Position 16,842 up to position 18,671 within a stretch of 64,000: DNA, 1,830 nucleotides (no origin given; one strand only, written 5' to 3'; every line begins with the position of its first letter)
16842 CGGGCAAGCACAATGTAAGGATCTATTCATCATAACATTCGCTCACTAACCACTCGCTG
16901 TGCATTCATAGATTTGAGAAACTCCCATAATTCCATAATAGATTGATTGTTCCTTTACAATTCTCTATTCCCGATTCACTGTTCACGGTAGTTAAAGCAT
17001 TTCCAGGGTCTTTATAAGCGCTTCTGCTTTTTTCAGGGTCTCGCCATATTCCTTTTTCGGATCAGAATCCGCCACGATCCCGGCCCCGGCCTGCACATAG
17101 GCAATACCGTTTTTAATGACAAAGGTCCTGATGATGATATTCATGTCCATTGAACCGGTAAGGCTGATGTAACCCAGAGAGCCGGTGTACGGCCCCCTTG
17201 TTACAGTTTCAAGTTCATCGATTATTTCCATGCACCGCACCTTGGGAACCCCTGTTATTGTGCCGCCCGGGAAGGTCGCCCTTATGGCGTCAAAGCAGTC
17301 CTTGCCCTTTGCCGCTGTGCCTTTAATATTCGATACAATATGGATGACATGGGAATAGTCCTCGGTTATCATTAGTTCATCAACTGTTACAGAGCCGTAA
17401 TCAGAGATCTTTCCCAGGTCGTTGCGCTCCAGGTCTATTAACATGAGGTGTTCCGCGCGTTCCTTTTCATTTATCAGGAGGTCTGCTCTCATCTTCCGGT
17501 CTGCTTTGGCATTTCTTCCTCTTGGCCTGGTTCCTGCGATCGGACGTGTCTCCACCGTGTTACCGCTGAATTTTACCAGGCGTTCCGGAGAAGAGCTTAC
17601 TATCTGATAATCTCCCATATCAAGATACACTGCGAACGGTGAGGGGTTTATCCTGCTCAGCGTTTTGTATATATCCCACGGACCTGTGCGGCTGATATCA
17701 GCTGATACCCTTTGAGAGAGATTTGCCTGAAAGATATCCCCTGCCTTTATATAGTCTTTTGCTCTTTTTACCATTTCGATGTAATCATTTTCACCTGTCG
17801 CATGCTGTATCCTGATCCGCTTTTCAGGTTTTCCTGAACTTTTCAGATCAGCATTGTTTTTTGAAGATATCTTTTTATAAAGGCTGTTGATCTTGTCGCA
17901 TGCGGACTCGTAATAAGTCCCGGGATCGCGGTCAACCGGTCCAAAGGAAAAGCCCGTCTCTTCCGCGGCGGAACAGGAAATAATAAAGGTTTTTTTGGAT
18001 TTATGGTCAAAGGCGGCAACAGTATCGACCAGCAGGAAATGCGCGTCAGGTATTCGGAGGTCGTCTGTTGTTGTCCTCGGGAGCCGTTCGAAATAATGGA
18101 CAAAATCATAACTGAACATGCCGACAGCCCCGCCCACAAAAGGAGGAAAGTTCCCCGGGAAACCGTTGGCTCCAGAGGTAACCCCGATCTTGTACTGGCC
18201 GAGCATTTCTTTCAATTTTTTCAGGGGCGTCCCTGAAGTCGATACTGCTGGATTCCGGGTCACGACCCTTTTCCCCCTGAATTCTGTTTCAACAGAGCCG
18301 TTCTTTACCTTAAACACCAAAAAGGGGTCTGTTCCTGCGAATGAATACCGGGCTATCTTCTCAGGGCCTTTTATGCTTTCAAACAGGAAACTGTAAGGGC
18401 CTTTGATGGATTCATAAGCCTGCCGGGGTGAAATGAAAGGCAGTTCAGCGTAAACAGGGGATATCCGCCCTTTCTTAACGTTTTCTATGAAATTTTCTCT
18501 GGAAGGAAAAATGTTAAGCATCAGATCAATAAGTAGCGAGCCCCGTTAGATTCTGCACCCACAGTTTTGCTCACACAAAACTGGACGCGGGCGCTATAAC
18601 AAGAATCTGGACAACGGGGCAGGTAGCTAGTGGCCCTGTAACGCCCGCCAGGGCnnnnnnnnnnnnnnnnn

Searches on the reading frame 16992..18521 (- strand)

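Call 29: search_protein_families(library=pfam, proteins=[window:16992-18521:-], max_evalue=0.00001)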
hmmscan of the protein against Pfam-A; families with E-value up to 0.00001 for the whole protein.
window:16992-18521:- (509 aa): 2 families
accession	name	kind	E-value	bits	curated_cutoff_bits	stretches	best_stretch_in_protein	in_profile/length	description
PF00425.24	Chorismate_bind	-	2e-91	306.6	27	1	244-498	2-257/257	chorismate binding enzyme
PF04715.19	Anth_synt_I_N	-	3.9e-33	115.1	23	1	31-180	4-140/140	Anthranilate synthase component I, N terminal region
